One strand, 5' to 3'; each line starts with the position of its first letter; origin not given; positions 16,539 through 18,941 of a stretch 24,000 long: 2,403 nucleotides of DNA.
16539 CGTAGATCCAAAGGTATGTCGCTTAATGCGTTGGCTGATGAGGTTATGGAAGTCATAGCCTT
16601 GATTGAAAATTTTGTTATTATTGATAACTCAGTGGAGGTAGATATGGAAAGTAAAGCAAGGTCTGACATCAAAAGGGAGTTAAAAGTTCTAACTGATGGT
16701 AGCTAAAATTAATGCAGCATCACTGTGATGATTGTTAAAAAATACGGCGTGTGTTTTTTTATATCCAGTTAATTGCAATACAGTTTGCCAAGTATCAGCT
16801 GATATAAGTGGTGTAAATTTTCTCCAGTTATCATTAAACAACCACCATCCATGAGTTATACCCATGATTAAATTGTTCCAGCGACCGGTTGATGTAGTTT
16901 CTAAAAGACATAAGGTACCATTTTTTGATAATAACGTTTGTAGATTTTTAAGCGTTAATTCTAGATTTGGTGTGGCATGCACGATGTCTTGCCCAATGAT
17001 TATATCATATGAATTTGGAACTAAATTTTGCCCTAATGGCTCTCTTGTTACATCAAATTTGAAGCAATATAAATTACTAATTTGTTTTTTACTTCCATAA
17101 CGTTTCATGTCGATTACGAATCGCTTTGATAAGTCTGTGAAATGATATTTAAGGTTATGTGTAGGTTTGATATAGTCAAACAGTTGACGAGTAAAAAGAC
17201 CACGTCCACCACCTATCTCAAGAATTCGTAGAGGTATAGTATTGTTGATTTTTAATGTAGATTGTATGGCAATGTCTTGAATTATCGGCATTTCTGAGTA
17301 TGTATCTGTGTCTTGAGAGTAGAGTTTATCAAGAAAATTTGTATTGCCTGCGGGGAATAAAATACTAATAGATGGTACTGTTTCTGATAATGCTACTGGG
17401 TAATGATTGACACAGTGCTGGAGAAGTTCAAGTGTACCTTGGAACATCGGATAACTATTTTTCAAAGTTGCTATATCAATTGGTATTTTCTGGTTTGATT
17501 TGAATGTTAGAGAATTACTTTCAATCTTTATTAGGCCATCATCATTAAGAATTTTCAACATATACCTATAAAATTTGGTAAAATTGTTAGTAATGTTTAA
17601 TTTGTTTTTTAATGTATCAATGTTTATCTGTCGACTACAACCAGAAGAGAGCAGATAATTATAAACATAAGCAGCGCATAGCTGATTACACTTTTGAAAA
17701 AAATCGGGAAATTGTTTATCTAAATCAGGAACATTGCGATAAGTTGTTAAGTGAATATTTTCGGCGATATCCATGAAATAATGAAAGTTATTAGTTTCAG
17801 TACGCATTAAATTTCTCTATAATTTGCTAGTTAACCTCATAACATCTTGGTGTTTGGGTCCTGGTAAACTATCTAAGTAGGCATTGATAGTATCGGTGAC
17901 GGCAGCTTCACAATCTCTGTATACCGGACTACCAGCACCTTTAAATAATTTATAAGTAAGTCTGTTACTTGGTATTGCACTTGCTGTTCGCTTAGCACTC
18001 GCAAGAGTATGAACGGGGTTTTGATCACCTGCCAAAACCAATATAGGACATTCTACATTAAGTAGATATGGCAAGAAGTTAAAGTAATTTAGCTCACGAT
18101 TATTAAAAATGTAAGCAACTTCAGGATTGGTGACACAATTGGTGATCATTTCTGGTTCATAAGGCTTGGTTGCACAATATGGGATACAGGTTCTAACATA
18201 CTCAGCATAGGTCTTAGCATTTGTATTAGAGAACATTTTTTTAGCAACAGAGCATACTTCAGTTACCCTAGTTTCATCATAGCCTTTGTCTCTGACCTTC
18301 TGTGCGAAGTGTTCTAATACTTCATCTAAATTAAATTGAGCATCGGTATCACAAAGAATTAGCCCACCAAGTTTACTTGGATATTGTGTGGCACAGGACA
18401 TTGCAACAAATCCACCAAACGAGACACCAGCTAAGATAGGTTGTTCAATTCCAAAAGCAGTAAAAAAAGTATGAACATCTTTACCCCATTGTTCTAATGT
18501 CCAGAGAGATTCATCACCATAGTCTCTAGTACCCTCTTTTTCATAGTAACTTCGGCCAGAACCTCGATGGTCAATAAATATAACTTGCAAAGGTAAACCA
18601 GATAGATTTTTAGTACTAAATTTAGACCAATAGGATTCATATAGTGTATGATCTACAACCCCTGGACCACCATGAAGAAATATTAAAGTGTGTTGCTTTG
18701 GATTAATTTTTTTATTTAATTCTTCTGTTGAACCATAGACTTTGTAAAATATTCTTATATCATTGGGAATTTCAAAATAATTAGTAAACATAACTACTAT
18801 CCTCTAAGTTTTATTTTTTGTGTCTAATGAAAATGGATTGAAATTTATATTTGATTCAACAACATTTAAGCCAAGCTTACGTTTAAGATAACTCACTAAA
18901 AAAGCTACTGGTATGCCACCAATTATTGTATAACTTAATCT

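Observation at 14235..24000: AT-rich hybrid NRPS-PKS biosynthetic gene cluster, only partly in view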

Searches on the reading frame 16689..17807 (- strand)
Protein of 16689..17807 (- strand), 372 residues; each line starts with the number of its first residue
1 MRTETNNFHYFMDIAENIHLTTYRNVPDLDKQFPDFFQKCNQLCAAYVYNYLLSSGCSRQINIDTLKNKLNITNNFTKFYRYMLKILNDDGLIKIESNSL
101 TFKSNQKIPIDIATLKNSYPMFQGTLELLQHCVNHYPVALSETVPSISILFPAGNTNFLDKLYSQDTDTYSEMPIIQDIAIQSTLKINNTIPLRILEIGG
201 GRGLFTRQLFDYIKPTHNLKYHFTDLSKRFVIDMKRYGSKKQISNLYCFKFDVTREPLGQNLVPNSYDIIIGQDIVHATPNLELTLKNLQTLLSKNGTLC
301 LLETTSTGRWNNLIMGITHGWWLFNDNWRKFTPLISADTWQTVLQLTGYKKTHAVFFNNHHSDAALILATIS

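Call 7: search_protein_families(library=pfam, proteins=[window:16689-17807:-], max_evalue=0.01)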
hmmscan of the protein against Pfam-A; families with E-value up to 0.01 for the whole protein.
window:16689-17807:- (372 aa): 8 families
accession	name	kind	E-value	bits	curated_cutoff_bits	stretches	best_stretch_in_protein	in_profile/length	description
PF08242.18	Methyltransf_12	-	5.8e-12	46.6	30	1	196-299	1-98/98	Methyltransferase domain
PF13489.12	Methyltransf_23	-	9.2e-10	38.9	27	1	192-353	23-163/164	Methyltransferase domain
PF13847.12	Methyltransf_31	-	9.3e-09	35.6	27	1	194-302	6-110/145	Methyltransferase domain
PF13649.12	Methyltransf_25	-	3.1e-05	25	27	1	195-297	1-97/97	Methyltransferase domain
PF08241.18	Methyltransf_11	-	5e-05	24.3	21.2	1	196-300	1-94/95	Methyltransferase domain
PF06080.18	DUF938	-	0.00022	21.5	27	1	182-301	19-137/202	Protein of unknown function (DUF938)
PF10294.15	Methyltransf_16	-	0.0012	19.1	21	1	183-301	38-154/174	Lysine methyltransferase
PF18558.8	HTH_51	-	0.0022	18.1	50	1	36-98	23-86/88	Methyltransferase, Helix-turn-helix domain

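Call 24: search_protein_families(library=ncbifam, proteins=[window:16689-17807:-], max_evalue=0.001)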
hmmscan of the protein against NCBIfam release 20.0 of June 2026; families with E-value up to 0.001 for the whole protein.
window:16689-17807:- (372 aa): 1 family
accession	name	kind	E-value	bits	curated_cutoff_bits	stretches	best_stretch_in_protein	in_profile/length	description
TIGR02072.1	BioC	equivalog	1.5e-06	28.2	184.95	1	168-301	7-132/244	malonyl-ACP O-methyltransferase BioC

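Call 31: search_solved_structures(query=window:16689-17807:-, max_evalue=0.01)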
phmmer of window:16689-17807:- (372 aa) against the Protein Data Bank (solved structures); distinct sequences matched with E-value up to 0.01: 7.
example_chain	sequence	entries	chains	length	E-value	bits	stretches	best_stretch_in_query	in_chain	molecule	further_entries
5thy_A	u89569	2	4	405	7.2e-35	124.2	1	39-351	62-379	CurJ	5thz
6cca_A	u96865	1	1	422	1.9e-32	116.2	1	63-354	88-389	DisA protein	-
7dmb_A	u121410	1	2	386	2.1e-23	86.5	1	191-358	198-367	Putative methyltransferase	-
6d6y_A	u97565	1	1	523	8.5e-22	81.2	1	65-350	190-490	AprA Methyltransferase 2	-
6kjg_A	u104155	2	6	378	2.1e-21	79.9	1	190-353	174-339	Dual-functional monooxygenase/methyltransferase psoF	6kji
5mpt_A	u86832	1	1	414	2.4e-20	76.4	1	34-350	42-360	Citrinin polyketide synthase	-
7cpx_A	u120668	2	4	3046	3.6e-17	66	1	193-350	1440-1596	Lovastatin nonaketide synthase, polyketide synthase component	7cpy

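Call 33: search_solved_structures(query=window:16689-17807:-, max_evalue=1e-30, show_alignments=2)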
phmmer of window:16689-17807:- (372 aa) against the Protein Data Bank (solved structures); distinct sequences matched with E-value up to 1e-30: 2.
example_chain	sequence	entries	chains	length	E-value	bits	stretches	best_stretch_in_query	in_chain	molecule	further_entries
5thy_A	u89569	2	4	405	7.2e-35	124.2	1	39-351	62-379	CurJ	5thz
6cca_A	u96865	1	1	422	1.9e-32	116.2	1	63-354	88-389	DisA protein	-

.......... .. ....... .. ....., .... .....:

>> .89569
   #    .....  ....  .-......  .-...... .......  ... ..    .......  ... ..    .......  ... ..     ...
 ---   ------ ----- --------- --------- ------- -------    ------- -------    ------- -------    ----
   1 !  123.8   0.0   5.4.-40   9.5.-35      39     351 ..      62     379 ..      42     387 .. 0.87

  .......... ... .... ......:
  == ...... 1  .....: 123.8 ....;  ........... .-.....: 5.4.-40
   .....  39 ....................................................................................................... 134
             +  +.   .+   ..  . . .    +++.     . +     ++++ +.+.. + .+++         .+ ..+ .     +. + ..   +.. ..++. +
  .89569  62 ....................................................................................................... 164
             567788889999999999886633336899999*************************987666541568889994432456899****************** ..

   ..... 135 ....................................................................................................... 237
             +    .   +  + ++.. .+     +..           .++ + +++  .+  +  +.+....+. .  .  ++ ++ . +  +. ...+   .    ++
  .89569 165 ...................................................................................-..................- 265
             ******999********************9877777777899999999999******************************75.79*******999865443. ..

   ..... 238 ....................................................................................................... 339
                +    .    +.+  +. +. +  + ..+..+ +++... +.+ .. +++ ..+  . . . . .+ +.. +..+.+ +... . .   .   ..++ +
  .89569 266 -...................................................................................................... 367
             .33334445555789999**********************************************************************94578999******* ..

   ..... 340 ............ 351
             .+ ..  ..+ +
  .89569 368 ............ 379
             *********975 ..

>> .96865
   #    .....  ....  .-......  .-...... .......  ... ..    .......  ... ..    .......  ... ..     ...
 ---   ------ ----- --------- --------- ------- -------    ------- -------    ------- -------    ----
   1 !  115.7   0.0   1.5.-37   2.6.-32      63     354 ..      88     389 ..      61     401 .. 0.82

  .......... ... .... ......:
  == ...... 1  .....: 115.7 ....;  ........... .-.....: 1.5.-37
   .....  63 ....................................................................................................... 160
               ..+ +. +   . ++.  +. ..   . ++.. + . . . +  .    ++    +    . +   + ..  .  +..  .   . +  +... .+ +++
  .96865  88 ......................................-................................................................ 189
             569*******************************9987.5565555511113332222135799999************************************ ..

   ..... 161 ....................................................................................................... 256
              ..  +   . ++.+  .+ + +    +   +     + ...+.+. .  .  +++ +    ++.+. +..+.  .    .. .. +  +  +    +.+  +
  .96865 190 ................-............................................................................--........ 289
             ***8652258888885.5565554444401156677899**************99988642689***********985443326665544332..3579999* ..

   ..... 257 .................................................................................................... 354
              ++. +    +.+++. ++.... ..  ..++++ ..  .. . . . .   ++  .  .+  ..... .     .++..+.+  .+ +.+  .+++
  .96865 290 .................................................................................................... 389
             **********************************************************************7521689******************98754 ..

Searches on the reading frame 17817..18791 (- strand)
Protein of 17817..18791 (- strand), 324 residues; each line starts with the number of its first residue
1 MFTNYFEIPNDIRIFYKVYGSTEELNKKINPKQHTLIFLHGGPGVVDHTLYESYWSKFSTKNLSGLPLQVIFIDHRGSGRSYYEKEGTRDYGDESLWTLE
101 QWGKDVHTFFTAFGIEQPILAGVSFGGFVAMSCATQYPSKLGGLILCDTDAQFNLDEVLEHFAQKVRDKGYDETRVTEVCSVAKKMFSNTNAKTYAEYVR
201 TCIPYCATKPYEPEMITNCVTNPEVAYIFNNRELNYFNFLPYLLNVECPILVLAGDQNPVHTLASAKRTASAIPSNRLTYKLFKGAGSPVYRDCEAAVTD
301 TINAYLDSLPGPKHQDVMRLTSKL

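Call 7: search_protein_families(library=pfam, proteins=[window:17817-18791:-], max_evalue=0.01)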
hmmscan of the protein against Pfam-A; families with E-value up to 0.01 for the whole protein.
window:17817-18791:- (324 aa): 5 families
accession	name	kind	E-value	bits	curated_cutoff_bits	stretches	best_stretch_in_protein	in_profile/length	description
PF00561.26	Abhydrolase_1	-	9.7e-15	55.3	25.8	1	35-286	2-236/245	alpha/beta hydrolase fold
PF12146.15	Hydrolase_4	-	1.2e-11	44.8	27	1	60-154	24-114/239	Serine aminopeptidase, S33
PF12697.13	Abhydrolase_6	-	1.5e-08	36.1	26.3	1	36-292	1-208/217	Alpha/beta hydrolase family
PF03096.20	Ndr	-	4.2e-07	29.4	23.3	1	93-299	76-269/283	Ndr family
PF08386.16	Abhydrolase_4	-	0.0083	16.7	21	0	248-309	35-94/103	TAP-like protein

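Call 12: find_encoding_contigs(protein=window:17817-18791:-, flank=10000, max_places=6)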
Protein window:17817-18791:- (324 aa): no gene with exactly this product is on record in the collection.

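Call 24: search_protein_families(library=ncbifam, proteins=[window:17817-18791:-], max_evalue=0.001)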
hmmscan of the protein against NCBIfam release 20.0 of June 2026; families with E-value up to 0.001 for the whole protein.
window:17817-18791:- (324 aa): 18 families
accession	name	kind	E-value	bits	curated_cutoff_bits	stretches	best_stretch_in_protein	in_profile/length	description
NF051488.1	bifunc_PcaDC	exception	1.6e-18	67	390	1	69-307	40-251/375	bifunctional 3-oxoadipate enol-lactonase/4-carboxymuconolactone decarboxylase PcaDC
TIGR02427.1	protocat_pcaD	equivalog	1.9e-18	66.8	255.85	1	68-306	40-250/251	3-oxoadipate enol-lactonase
TIGR01250.1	pro_imino_pep_2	subfamily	8.7e-15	55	167.65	1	29-288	20-269/288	proline iminopeptidase-family hydrolase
NF050089.1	i_nPHAscl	equivalog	6.4e-13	48.4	300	1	68-149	45-117/288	intracellular short-chain-length polyhydroxyalkanoate depolymerase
NF045945.1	ProImpepLactob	equivalog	1.2e-11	44.7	400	1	28-307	22-291/293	proline iminopeptidase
NF045948.1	ProImpepThrmp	equivalog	3e-11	43.3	500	1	8-148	8-127/291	proline iminopeptidase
NF051487.1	bifunc_PcaCD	exception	6.9e-11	41.9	430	1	65-279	196-386/413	bifunctional 4-carboxymuconolactone decarboxylase/3-oxoadipate enol-lactonase PcaCD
NF052610.1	macro_16_ester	equivalog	3.8e-10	39.6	420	1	53-293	37-267/281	alpha/beta fold macrolide esterase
TIGR03695.1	menH_SHCHC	equivalog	3.4e-07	30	208.55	1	33-149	2-104/252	2-succinyl-6-hydroxy-2,4-cyclohexadiene-1-carboxylate synthase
NF041759.1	mac_hydro_EstT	equivalog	3.4e-07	29.7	450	1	51-157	34-134/278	macrolide hydrolase EstT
NF045632.1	hydroxlase_HsaD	equivalog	7.3e-07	28.4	400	1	30-147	31-135/290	4,5:9,10-diseco-3-hydroxy-5,9,17-trioxoandrosta-1(10),2-diene-4-oate hydrolase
NF053693.1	esterase_mleCBF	exception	1.7e-06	27.6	564.5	1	62-278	46-252/279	CBF family alpha/beta fold macrolide esterase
NF033124.1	estX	equivalog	1.7e-06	27.4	600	1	54-162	38-140/280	macrolide esterase EstX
TIGR01249.1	pro_imino_pep_1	equivalog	3.7e-06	26.3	259.75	1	28-146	22-125/307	prolyl aminopeptidase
NF053683.1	esterase_mleBRB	exception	2.8e-05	23.8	585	1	68-200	52-183/280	BRB family alpha/beta fold macrolide esterase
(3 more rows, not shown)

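Call 30: search_solved_structures(query=window:17817-18791:-, max_evalue=0.001)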
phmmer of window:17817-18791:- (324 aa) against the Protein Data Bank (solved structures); distinct sequences matched with E-value up to 0.001: 19.
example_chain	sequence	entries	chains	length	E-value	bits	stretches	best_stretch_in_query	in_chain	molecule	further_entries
3nwo_A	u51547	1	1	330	4.8e-08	35.8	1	30-257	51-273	Proline iminopeptidase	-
4uhh_A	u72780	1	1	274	5.9e-07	32.2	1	98-170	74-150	ESTERASE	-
4uhc_A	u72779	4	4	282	5.9e-07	32.2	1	98-170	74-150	ESTERASE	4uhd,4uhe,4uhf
11tv_D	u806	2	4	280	5.8e-06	29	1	54-156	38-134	alpha/beta-hydrolase macrolide esterase EstX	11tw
5o7g_A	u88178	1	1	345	6.7e-06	28.8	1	70-263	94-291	Alpha/beta hydrolase family protein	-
5olu_A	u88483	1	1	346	6.8e-06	28.8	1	70-263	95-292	Alpha/beta hydrolase family protein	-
2yys_A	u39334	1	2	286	1.1e-05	28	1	16-147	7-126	Proline iminopeptidase-related protein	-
1mt3_A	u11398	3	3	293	1.4e-05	27.7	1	5-147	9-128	Proline iminopeptidase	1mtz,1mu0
1xrm_A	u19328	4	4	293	1.4e-05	27.7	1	5-147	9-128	Proline iminopeptidase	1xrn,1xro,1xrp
1xrl_A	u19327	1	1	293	1.4e-05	27.7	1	5-147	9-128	Proline iminopeptidase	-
1xrq_A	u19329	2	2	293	1.4e-05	27.7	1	5-147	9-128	Proline iminopeptidase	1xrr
5egn_A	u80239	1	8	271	2.3e-05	27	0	69-147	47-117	Esterase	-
1xqw_A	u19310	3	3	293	3.6e-05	26.4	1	5-147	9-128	Proline iminopeptidase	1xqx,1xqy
1xqv_A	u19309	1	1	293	9.4e-05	25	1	5-147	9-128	Proline iminopeptidase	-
3bdi_A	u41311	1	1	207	0.00024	23.7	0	55-146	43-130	Uncharacterized protein Ta0194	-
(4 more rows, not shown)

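Call 86: predict_structure(protein=window:17817-18791:-)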
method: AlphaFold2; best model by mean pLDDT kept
length: 324 residues; sequences in the alignment: 1
mean_pLDDT: 34.8   pTM: 0.25
mean pLDDT of the five models: 34.8, 33.1, 32.4, 30.4, 30.0
residues with pLDDT >= 90: 0; 70-90: 0; 50-70: 1; < 50: 323
segments of 3 or more residues with pLDDT < 50: 1-155, 157-324
pLDDT, mean of each block of 10 residues (from residue 1): 26 30 34 38 32 38 39 37 37 38 47 42 31 29 31 44 44 45 41 33 27 27 28 31 30 30 31 31 30 37 41 36 27
secondary structure, 60 per line:
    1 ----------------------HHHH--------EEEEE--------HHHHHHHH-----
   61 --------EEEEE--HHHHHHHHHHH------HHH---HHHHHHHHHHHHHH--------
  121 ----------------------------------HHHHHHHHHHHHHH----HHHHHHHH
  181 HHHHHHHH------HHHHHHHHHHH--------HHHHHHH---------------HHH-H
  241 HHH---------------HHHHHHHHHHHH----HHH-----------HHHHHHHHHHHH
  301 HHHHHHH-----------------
elements in order: H23-26 E35-39 H48-55 E69-73 H76-86 H99-112 H155-168 H173-188 H195-205 H214-220 H240-243 H259-270 H289-307

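Call 87: search_protein_representatives(protein=window:17817-18791:-)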
Query: 324 residues. Proteins with E-value up to 0.001 (for the whole library): 2061; up to 1e-10: 368; up to 1e-30: 44. The best 150 are listed.
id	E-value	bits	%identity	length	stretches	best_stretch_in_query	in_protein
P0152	1.1e-92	327.1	51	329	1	1-306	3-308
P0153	4.1e-54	200.4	42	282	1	10-302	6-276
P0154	8.4e-53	196.1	39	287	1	2-306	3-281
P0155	1.2e-51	192.3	41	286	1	10-295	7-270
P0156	4.7e-50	187.1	53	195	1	155-310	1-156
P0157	8.9e-50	186.2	36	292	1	10-304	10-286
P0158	6.3e-48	180.1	37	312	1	5-312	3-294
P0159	1.6e-47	178.7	39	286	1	7-299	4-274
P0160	1.7e-47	178.6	35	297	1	7-307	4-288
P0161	3.8e-46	174.2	40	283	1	10-288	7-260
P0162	4.1e-46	174.1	39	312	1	9-293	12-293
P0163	9.8e-45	169.6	39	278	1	9-298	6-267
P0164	3.2e-44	167.9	39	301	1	10-310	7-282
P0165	3.4e-44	167.8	39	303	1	11-303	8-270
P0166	2.1e-43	165.2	37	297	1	9-310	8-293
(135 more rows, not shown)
